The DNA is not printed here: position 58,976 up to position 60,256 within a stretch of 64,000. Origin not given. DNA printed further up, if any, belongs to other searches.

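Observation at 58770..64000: Lower-GC five-gene island: NicX/M29-like, DUF1684, PanE-like reductase, DAO-type FAD dehydrogenase, Ldh2-family reductase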

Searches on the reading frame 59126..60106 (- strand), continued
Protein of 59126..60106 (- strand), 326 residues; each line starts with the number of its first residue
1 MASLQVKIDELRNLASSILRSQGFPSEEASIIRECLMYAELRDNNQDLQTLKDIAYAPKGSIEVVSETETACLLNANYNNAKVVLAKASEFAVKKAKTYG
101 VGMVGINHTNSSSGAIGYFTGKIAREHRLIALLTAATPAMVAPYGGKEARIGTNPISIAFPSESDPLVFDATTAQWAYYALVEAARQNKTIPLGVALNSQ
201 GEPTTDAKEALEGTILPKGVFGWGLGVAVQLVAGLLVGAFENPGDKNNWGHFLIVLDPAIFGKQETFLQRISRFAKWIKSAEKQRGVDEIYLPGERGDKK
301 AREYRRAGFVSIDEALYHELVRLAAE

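Call 42: find_encoding_contigs(protein=P0148, flank=10000, max_places=5)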
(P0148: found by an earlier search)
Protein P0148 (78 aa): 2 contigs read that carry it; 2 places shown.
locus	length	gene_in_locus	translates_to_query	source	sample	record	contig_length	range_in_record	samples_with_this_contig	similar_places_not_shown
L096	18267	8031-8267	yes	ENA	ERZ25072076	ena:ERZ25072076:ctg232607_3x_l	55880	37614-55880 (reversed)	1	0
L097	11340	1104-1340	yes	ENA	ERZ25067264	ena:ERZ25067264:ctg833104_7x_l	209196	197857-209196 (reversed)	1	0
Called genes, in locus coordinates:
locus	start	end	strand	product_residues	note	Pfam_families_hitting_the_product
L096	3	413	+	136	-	?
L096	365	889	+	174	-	PF12826:HHH_2, PF14520:HHH_5 (weak), PF00633:HHH (weak), PF00533:BRCT, PF12738:PTCB-BRCT (weak)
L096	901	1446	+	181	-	-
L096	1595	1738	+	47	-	-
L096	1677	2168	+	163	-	-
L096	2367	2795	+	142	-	PF07929:PRiA4_ORF3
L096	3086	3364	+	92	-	PF01527:HTH_Tnp_1, PF13384:HTH_23 (weak), PF13518:HTH_28 (weak), PF13551:HTH_29 (weak)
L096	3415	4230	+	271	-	PF13276:HTH_21, PF00665:rve, PF13683:rve_3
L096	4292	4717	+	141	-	PF01510:Amidase_2 (faint)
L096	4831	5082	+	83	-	-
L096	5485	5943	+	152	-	-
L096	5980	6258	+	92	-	PF01527:HTH_Tnp_1, PF13384:HTH_23 (weak), PF13518:HTH_28 (weak), PF13551:HTH_29 (weak)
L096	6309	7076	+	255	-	PF13276:HTH_21, PF00665:rve, PF13683:rve_3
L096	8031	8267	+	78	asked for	PF13309:HTH_22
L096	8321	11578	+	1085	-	PF13620:CarboxypepD_reg, PF25183:OMP_b-brl_4, PF00593:TonB_dep_Rec_b-barrel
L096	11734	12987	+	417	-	PF01321:Creatinase_N, PF00557:Peptidase_M24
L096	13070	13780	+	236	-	PF01321:Creatinase_N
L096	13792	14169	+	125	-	PF00557:Peptidase_M24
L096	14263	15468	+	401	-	PF05378:Hydant_A_N, PF01968:Hydantoinase_A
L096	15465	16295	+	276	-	PF01968:Hydantoinase_A, PF19278:Hydant_A_C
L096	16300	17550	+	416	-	PF02538:Hydantoinase_B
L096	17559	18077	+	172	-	PF02538:Hydantoinase_B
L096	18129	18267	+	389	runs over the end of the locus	PF01244:Peptidase_M19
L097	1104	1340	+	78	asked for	PF13309:HTH_22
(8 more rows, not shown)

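Call 47: search_protein_families(library=ncbifam, proteins=[L002:4807-6060:+, L002:6143-7243:+, L002:7337-9370:+, L002:9375-11153:+, L002:11205-12374:+, L002:12432-13676:+, L002:13700-15184:+, L002:15248-16243:+, L002:1394-4651:+], max_evalue=0.00001)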
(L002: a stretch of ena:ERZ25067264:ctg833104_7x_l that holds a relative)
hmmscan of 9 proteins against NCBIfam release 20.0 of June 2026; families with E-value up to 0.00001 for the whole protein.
L002:4807-6060:+ (417 aa): 10 families
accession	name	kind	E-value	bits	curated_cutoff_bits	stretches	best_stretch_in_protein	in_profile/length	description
NF007310.0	PRK09795.1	equivalog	2.4e-23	82.5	393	1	149-409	104-352/361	aminopeptidase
NF040821.1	dipep_PepQ_Arch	equivalog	5.9e-23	81.4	630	1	167-405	115-338/346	Xaa-Pro dipeptidase PepQ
TIGR02993.1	ectoine_eutD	equivalog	5.8e-15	55.3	613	1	20-415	9-389/391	ectoine hydrolase DoeA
NF038259.1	ectoine_DoeA_2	exception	2.2e-14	53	575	1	18-407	10-378/386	ectoine hydrolase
TIGR00500.1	met_pdase_I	equivalog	9.7e-14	51.5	171.35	1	254-377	89-201/247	type I methionyl aminopeptidase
NF011174.0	PRK14576.1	subfamily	6.1e-13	48.4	487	1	158-414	161-402/405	putative endopeptidase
NF008131.0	PRK10879.1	equivalog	1.2e-11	44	465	1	158-308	157-308/438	Xaa-Pro aminopeptidase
NF011173.0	PRK14575.1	equivalog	2.3e-09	36.7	850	1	160-347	164-349/406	putative peptidase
NF043017.1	DimsulpropLyDddP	equivalog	2.3e-09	36.5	600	1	153-406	184-434/443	dimethylsulfonioproprionate lyase DddP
NF011720.0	PRK15173.1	subfamily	3.3e-08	32.9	420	1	160-347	101-286/343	peptidase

L002:6143-7243:+ (366 aa): 11 families
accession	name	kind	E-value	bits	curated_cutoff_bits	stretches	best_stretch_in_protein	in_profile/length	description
NF040821.1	dipep_PepQ_Arch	equivalog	1e-30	107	630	1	9-357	9-341/346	Xaa-Pro dipeptidase PepQ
NF038259.1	ectoine_DoeA_2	exception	1e-27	96.9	575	1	10-303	25-317/386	ectoine hydrolase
TIGR00500.1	met_pdase_I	equivalog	3.7e-22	79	171.35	1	211-328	79-200/247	type I methionyl aminopeptidase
NF007310.0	PRK09795.1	equivalog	3.7e-21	75.4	393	1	134-354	120-348/361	aminopeptidase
NF011174.0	PRK14576.1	subfamily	1.2e-19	70.5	487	1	135-358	171-399/405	putative endopeptidase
NF011720.0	PRK15173.1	subfamily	1.7e-19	70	420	1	123-356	97-334/343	peptidase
NF011173.0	PRK14575.1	equivalog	2.1e-19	69.8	850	1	123-356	160-397/406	putative peptidase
NF008970.0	PRK12318.1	equivalog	4.8e-15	55.6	267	1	208-329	118-242/291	methionyl aminopeptidase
TIGR02993.1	ectoine_eutD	equivalog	6.3e-15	55.2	613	1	85-326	100-352/391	ectoine hydrolase DoeA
NF008131.0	PRK10879.1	equivalog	9.7e-15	54.3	465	1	136-274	168-308/438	Xaa-Pro aminopeptidase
NF043017.1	DimsulpropLyDddP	equivalog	3.2e-07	29.5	600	1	90-356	158-435/443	dimethylsulfonioproprionate lyase DddP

L002:7337-9370:+ (677 aa): 3 families
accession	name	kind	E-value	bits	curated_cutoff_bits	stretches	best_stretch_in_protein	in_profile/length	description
NF050156.1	CapLactmsAlpCapA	equivalog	1.6e-168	562.1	1000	1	4-674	2-686/689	caprolactamase subunit alpha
NF042975.2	AcphenoCarb_ApcC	equivalog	1.2e-112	377.4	1500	1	6-668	12-704/733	acetophenone carboxylase subunit gamma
NF042960.1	AcphenoCarb_ApcA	equivalog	7.9e-77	259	1250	1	137-673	126-655/658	acetophenone carboxylase subunit alpha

L002:9375-11153:+ (592 aa): 2 families
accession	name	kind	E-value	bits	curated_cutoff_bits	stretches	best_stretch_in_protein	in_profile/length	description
NF050157.1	CapLactmsBetCapB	equivalog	7.9e-66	222.5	1000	1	20-584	1-575/577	caprolactamase subunit beta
NF042976.1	AcphenoCarb_ApcD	equivalog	3.5e-29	101.6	1500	2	39-490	48-515/685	acetophenone carboxylase subunit delta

L002:11205-12374:+ (389 aa): 0 families

L002:12432-13676:+ (414 aa): 17 families
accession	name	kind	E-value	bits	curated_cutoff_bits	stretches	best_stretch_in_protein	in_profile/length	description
TIGR00893.1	2A0114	subfamily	1.4e-28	100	395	1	40-405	16-393/399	D-galactonate transporter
TIGR00896.1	CynX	subfamily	5.1e-24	85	406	1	21-387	2-350/355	CynX/NimT family MFS transporter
TIGR00881.1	2A0104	subfamily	2.3e-18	66.4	407.75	1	39-384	15-371/379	phosphoglycerate transporter protein PgtP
TIGR00895.1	2A0115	subfamily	2.4e-15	56.4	418.55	1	14-190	12-186/398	aromatic acid/H+ symport family MFS transporter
NF049980.1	SfMCT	equivalog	1.3e-12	47.1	320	1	17-394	1-373/378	L-lactate MFS transporter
NF008586.0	PRK11551.1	equivalog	3.9e-12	45.9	410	1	39-349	35-334/406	3-(3-hydroxy-phenyl)propionate transporter MhpT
TIGR00882.1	2A0105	subfamily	3.9e-10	39.2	220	1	235-323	5-94/396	oligosaccharide MFS transporter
NF038246.1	bile_salt_MFS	equivalog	7.9e-09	34.9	400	1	18-380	4-369/408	conjugated bile salt MFS transporter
NF007256.0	PRK09705.1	subfamily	1.6e-08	33.9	312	1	22-405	12-377/393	cyanate transporter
NF053757.1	BclibactTpBcbE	equivalog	4.9e-08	32.3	600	1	41-140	24-128/394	bacillibactin exporter BcbE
TIGR00897.2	2A0118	subfamily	7.1e-08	31.8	375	1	43-408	32-398/401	RbtT/DalT/CsbX family MFS transporter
TIGR00886.1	2A0108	subfamily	1.2e-07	31.2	311.7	1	28-319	11-311/368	NarK family nitrate/nitrite MFS transporter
NF007077.0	PRK09528.1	subfamily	3.4e-07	29.2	429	1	234-323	13-103/421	galactoside permease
NF002982.0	PRK03699.1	equivalog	7e-07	28.7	221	1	21-407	10-377/395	MFS transporter TsgA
TIGR00880.1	2_A_01_02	superfamily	4e-06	27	131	1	60-190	4-132/141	multidrug resistance protein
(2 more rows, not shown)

L002:13700-15184:+ (494 aa): 12 families
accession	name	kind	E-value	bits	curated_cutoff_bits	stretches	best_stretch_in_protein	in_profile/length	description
NF005034.0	PRK06446.1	subfamily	7.2e-64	216.2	369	1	20-462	5-414/436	hypothetical protein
NF006053.0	PRK08201.1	equivalog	2.4e-54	185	441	1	16-476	13-448/458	dipeptidase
NF006579.0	PRK09104.1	subfamily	1.1e-48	166.4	327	1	4-466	6-447/465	hypothetical protein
NF005914.0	PRK07907.1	subfamily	4.7e-34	118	300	1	22-433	23-402/456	hypothetical protein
NF005478.0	PRK07079.1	subfamily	1.3e-20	73.7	330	1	8-461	7-434/469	hypothetical protein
NF005913.0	PRK07906.1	subfamily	1.9e-10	39.9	382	1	35-186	36-170/442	hypothetical protein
NF006399.0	PRK08651.1-2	equivalog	1.4e-09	37.4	381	1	32-184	19-152/405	succinyl-diaminopimelate desuccinylase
TIGR01910.1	DapE-ArgE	subfamily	2.1e-08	33.8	217.6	0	24-224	5-185/373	ArgE/DapE family deacylase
NF004809.0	PRK06156.1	equivalog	3e-07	29.8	438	1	93-187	172-257/573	dipeptidase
NF005710.0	PRK07522.1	subfamily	4.5e-07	29.4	412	0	22-192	13-162/391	acetylornithine deacetylase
NF005602.0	PRK07338.1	equivalog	1.3e-06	27.3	357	0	6-200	9-193/409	hydrolase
TIGR01880.1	Ac-peptdase-euk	subfamily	4.5e-06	25.6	338.6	0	77-160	66-136/401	N-acyl-aliphatic-L-amino acid amidohydrolase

L002:15248-16243:+ (331 aa): 0 families

L002:1394-4651:+ (1085 aa): 2 families
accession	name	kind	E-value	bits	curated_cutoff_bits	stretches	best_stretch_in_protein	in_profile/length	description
NF052345.1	S_layer_anammox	exception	6.9e-07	27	1400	1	23-128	1306-1407/1596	Kustd1514 family S-layer glycoprotein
NF010048.1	PRK13524.1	subfamily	5.7e-06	25.1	493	0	191-267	115-191/744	FepA family TonB-dependent siderophore receptor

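Call 48: find_encoding_contigs(protein=P0121, flank=10000, max_places=2)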
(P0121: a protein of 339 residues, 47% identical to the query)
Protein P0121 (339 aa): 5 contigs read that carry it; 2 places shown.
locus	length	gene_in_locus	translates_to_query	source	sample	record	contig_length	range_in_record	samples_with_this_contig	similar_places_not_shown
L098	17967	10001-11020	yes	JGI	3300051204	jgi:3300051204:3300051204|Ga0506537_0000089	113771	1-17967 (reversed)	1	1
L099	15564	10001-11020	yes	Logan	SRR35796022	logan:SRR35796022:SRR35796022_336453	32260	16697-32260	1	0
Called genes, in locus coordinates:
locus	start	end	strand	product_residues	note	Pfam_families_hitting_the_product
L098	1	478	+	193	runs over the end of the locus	-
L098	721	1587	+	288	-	PF02361:CbiQ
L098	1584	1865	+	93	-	-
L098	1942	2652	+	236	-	PF00392:GntR, PF07729:FCD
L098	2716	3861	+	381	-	PF01321:Creatinase_N, PF00557:Peptidase_M24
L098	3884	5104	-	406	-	PF07690:MFS_1 (faint)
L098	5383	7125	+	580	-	PF02463:SMC_N (faint), PF00005:ABC_tran, PF13304:AAA_21 (faint), PF13401:AAA_22 (faint), PF13555:AAA_29 (faint), PF00005:ABC_tran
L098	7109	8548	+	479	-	PF01546:Peptidase_M20, PF07687:M20_dimer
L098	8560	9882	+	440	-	PF01321:Creatinase_N, PF00557:Peptidase_M24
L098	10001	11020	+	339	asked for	PF26233:NicX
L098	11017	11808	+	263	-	PF02633:Creatininase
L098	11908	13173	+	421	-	PF01321:Creatinase_N, PF00557:Peptidase_M24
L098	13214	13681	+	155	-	PF07883:Cupin_2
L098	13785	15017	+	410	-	PF00067:p450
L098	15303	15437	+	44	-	-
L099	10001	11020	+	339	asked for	PF26233:NicX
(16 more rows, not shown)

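Call 49: find_encoding_contigs(protein=P0133, flank=10000, max_places=2)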
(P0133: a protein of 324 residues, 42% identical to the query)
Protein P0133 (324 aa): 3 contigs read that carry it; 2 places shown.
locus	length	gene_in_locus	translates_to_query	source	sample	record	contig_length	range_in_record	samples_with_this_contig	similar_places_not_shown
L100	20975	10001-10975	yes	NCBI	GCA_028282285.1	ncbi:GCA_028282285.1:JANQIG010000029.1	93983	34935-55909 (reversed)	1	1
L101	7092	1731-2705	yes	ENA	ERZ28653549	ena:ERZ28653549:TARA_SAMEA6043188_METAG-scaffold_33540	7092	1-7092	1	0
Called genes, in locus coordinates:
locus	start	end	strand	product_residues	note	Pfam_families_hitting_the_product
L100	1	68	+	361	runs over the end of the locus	PF01637:ATPase_2 (faint), PF07693:KAP_NTPase (faint), PF10236:DAP3 (faint), PF12775:AAA_7 (faint), PF13555:AAA_29 (faint), PF13604:AAA_30 (faint), PF24883:NPHP3_N (faint), PF20720:nSTAND3 (weak), +14 more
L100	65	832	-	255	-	PF00933:Glyco_hydro_3, PF02518:HATPase_c (weak)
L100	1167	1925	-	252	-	PF12804:NTP_transf_3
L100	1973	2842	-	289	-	PF00288:GHMP_kinases_N, PF08544:GHMP_kinases_C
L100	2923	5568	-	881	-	PF18921:Cyanophycin_syn, PF01071:GARS_A (weak), PF02222:ATP-grasp (weak), PF02655:ATP-grasp_3 (faint), PF07478:Dala_Dala_lig_C (weak), PF08443:RimK, PF08245:Mur_ligase_M, PF02875:Mur_ligase_C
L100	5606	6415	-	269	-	PF03575:Peptidase_S51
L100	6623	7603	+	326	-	PF00392:GntR, PF13730:HTH_36, PF14502:HTH_41 (weak), PF27163:YmtS_Ross (weak)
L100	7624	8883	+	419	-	PF26233:NicX, PF02073:Peptidase_M29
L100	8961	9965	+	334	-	PF26233:NicX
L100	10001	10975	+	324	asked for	PF26233:NicX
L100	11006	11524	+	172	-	PF07694:5TM-5TMR_LYT (weak)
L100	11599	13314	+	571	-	PF00931:NB-ARC (faint), PF03193:RsgA_GTPase (faint), PF13481:AAA_25 (faint), PF00005:ABC_tran, PF01078:Mg_chelatase (faint), PF13304:AAA_21 (faint), PF00005:ABC_tran, PF02463:SMC_N, +1 more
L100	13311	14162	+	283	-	PF02361:CbiQ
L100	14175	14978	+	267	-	PF02633:Creatininase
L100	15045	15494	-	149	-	PF09537:DUF2383, PF00210:Ferritin, PF02915:Rubrerythrin (faint)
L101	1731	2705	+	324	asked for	PF26233:NicX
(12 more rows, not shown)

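Call 50: find_encoding_contigs(protein=P0117, flank=10000, max_places=2)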
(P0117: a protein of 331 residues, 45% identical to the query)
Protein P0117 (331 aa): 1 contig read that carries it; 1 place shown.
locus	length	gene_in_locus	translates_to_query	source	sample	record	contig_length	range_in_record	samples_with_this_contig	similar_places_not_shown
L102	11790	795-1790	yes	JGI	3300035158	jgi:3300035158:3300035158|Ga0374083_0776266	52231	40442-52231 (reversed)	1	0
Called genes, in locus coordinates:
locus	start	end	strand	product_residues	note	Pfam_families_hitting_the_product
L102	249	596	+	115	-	PF00557:Peptidase_M24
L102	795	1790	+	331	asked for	PF26233:NicX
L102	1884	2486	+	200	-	-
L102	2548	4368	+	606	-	PF00005:ABC_tran, PF13481:AAA_25 (faint), PF13555:AAA_29 (faint), PF00005:ABC_tran, PF02463:SMC_N (weak), PF13304:AAA_21 (weak)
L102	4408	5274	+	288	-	PF02361:CbiQ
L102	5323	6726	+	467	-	PF01546:Peptidase_M20, PF07687:M20_dimer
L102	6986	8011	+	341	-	PF00266:Aminotran_5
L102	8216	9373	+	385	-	PF00557:Peptidase_M24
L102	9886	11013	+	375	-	PF01321:Creatinase_N, PF00557:Peptidase_M24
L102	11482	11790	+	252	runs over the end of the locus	PF02633:Creatininase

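Call 56: search_solved_structures(query=L002:15248-16243:+, max_evalue=1, show_alignments=3)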
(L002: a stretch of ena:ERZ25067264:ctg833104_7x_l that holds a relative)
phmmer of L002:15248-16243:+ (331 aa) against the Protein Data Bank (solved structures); distinct sequences matched with E-value up to 1: 2.
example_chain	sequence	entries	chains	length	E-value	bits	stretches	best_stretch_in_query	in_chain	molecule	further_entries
7cn3_A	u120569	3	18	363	5.6e-22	81.7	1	71-326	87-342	2,5-dihydroxypyridine 5,6-dioxygenase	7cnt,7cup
2qi2_A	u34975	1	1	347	0.44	13.1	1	111-264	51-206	Cell division protein pelota related protein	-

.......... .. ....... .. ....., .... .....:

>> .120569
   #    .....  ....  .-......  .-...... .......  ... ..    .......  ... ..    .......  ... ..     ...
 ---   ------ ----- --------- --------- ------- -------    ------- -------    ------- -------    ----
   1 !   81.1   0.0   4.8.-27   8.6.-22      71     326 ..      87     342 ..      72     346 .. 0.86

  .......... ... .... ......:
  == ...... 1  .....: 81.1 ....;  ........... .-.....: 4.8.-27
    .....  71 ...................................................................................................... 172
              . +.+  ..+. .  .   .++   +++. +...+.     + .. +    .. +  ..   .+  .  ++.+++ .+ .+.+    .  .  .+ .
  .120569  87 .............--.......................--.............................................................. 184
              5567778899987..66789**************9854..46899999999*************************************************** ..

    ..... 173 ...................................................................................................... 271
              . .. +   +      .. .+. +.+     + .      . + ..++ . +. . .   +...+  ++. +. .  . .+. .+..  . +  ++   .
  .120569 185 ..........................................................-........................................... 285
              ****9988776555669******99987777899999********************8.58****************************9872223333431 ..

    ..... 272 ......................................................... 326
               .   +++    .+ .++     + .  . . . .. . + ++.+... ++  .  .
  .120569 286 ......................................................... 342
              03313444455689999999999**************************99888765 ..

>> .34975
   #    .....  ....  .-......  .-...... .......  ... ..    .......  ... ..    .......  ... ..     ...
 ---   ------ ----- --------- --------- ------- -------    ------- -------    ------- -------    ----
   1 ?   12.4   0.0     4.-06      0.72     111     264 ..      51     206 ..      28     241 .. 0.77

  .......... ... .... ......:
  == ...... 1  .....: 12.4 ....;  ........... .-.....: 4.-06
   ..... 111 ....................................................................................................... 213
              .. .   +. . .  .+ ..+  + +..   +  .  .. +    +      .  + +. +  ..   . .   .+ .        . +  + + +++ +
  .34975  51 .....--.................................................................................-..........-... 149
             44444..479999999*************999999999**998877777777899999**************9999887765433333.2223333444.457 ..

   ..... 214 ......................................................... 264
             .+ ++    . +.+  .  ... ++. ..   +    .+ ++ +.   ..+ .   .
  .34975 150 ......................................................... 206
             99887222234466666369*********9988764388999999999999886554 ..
